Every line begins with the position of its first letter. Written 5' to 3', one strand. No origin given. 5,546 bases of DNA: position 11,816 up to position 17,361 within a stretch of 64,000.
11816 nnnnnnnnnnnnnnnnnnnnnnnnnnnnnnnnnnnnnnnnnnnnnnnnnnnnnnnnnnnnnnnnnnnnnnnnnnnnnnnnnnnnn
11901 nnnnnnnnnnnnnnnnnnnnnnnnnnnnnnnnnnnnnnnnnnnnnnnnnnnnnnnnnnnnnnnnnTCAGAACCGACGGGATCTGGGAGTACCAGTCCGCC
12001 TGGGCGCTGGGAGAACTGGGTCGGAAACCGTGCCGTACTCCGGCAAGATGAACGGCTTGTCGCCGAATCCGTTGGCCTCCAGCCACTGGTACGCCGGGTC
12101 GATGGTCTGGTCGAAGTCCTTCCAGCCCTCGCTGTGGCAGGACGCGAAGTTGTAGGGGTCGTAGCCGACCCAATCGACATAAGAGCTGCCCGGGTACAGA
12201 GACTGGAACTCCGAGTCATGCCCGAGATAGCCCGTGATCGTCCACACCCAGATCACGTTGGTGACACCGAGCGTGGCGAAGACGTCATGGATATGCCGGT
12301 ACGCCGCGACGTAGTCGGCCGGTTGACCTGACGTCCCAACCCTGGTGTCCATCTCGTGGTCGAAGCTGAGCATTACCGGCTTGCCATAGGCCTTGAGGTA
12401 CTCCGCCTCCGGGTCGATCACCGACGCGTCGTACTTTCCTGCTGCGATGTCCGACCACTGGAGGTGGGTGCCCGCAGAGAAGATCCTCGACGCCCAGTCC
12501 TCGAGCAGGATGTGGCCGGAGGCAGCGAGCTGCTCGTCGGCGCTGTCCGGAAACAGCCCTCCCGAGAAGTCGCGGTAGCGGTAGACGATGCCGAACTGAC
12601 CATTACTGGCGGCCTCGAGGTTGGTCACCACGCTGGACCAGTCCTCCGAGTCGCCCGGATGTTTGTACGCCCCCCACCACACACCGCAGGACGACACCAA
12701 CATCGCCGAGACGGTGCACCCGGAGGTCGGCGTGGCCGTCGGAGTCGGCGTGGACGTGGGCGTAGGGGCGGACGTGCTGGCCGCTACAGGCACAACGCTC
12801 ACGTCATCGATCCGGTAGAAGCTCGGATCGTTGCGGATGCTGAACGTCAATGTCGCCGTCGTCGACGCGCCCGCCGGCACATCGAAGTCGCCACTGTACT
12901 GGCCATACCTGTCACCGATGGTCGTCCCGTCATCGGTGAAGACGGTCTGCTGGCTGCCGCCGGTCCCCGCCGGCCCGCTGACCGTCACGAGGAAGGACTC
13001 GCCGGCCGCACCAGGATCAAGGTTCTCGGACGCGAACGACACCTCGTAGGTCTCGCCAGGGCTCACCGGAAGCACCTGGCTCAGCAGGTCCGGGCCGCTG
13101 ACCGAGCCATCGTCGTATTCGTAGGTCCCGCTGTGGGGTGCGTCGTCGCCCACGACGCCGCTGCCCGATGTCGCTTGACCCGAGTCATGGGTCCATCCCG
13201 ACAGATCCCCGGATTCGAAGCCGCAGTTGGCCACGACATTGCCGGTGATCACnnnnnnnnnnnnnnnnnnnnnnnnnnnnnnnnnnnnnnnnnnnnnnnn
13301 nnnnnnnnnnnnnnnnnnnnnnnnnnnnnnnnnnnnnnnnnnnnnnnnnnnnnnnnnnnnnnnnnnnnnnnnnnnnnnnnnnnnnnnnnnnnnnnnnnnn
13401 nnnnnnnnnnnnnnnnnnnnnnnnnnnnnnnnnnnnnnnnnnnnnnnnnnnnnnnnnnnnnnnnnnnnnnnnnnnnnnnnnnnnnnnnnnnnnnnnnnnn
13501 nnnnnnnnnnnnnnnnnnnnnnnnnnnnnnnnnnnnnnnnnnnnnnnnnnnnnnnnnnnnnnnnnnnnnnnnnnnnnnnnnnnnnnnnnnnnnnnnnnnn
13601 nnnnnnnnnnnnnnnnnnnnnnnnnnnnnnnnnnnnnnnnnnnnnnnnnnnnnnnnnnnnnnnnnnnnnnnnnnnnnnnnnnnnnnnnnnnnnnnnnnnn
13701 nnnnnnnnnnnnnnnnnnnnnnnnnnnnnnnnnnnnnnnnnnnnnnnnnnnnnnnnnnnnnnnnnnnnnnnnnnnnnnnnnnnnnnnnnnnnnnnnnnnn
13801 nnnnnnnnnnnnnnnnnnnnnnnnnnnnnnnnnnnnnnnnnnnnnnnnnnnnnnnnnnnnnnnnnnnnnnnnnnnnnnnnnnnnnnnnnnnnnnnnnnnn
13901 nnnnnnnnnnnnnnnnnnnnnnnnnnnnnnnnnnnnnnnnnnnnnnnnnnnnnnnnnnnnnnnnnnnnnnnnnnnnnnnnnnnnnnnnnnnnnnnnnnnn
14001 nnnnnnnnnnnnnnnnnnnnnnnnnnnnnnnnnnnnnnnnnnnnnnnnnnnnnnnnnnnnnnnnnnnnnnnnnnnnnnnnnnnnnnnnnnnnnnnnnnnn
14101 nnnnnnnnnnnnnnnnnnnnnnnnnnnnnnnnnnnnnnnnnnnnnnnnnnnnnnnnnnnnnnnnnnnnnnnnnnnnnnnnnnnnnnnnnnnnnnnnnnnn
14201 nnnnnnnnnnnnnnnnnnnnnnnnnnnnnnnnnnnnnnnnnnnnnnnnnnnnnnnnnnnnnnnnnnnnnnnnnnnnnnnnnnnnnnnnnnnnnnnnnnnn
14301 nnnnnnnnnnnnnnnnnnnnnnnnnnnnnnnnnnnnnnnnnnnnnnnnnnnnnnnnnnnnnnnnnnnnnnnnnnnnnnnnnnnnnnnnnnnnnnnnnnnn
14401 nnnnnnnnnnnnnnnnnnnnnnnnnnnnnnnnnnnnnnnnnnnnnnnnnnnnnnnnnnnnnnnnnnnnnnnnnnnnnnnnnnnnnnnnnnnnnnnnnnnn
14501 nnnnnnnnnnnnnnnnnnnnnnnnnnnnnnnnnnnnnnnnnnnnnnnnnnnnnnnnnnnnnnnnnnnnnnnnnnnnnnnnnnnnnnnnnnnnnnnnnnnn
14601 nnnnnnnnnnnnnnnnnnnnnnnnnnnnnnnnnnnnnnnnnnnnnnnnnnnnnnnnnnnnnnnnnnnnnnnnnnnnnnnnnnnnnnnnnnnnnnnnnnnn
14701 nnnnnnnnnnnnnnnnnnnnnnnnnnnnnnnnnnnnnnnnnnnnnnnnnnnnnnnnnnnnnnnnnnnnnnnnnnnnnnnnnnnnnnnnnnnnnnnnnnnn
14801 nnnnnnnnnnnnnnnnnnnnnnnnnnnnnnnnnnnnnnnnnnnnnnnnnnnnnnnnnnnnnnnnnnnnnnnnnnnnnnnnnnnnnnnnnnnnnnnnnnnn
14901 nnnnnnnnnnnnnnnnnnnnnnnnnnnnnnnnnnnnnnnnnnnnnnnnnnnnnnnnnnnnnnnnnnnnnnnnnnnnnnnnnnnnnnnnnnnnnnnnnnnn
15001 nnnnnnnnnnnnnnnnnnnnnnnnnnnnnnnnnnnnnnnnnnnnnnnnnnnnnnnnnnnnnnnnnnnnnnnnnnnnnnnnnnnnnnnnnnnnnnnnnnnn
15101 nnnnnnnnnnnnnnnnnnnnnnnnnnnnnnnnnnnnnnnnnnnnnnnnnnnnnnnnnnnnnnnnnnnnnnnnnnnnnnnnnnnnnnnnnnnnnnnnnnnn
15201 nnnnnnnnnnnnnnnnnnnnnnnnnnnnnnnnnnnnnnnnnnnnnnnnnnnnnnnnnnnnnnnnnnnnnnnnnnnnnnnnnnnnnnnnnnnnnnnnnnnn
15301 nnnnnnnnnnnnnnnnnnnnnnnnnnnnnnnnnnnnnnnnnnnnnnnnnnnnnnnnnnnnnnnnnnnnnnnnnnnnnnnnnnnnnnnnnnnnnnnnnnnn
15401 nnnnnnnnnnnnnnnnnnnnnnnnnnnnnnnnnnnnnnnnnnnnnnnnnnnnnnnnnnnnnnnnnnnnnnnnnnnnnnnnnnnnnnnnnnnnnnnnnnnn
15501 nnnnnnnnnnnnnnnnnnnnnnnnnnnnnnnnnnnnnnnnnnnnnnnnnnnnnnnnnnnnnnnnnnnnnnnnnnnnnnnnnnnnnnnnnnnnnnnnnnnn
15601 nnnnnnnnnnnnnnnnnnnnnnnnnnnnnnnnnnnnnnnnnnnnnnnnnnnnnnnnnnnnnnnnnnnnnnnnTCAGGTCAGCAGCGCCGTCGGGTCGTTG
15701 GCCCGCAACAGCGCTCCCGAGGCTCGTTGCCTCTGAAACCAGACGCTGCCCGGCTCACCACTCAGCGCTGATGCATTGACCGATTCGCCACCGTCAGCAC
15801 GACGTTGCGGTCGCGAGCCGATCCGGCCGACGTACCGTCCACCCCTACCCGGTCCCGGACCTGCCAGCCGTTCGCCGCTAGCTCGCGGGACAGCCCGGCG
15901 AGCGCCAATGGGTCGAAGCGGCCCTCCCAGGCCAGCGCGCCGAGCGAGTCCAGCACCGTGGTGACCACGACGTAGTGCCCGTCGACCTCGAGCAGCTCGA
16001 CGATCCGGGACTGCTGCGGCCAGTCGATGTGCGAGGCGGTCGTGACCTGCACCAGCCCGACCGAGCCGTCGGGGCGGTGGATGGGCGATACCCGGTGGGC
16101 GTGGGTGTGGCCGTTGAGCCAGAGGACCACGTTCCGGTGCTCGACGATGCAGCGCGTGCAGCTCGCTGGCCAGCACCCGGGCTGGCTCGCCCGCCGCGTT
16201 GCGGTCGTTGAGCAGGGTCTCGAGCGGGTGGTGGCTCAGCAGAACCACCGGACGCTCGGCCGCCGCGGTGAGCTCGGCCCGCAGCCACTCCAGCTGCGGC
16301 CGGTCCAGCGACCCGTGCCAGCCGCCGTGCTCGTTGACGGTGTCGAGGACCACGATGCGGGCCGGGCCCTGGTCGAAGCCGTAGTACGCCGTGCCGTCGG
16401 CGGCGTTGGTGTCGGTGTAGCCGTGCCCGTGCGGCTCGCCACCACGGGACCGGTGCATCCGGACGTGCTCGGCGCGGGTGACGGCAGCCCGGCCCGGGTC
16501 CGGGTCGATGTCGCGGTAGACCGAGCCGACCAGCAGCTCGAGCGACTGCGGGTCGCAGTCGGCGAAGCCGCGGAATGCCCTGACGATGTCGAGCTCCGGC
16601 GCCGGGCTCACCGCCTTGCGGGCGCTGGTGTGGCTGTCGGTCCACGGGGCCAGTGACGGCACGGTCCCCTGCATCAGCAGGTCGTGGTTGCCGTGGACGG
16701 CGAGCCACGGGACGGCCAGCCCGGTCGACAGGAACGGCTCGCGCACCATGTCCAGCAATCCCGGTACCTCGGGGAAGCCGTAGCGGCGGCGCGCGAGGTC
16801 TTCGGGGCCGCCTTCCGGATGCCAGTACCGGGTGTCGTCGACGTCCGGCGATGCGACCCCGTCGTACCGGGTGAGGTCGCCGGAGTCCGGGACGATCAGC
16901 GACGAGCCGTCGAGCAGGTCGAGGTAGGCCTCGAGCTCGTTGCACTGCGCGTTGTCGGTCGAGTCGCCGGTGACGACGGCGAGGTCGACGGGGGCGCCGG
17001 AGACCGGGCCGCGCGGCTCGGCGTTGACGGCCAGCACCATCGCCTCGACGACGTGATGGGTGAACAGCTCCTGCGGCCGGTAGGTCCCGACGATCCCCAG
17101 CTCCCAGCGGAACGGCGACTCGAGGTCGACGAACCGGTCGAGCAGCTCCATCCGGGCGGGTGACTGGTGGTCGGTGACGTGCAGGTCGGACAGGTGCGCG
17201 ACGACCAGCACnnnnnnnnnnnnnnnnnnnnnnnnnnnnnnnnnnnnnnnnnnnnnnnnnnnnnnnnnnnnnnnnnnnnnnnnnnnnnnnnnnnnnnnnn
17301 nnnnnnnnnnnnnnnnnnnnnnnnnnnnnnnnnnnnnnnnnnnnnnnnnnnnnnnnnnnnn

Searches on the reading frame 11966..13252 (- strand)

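Call 55: search_protein_families(library=pfam, proteins=[window:11966-13252:-])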
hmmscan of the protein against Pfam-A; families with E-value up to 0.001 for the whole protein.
window:11966-13252:- (428 aa): 2 families
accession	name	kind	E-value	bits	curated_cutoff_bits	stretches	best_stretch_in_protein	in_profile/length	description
PF02018.23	CBM_4_9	-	2.2e-10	41.5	25.9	1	4-140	1-132/136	Carbohydrate binding domain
PF02156.21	Glyco_hydro_26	-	1.8e-08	34.6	20.2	1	282-377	142-240/311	Glycosyl hydrolase family 26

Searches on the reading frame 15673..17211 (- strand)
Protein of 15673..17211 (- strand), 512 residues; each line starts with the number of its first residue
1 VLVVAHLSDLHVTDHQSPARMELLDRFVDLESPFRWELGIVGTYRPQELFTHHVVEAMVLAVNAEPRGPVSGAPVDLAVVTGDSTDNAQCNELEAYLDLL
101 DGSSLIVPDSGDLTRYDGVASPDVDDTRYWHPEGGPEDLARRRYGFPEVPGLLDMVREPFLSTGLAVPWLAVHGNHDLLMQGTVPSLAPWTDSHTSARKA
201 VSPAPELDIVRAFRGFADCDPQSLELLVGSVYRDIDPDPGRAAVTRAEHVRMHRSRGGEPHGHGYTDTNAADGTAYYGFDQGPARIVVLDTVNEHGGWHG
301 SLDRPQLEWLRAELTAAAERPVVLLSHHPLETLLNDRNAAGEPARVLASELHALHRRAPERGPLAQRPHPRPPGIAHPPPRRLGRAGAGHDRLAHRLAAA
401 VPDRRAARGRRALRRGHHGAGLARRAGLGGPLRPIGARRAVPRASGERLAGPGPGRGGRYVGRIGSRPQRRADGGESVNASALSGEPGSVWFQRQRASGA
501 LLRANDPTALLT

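Call 55: search_protein_families(library=pfam, proteins=[window:15673-17211:-])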
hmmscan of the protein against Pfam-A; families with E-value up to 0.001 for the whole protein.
window:15673-17211:- (512 aa): 1 family
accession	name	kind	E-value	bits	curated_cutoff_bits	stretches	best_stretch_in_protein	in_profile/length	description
PF00149.33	Metallophos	-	2.4e-05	25.3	21.5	0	4-331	3-159/191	Calcineurin-like phosphoesterase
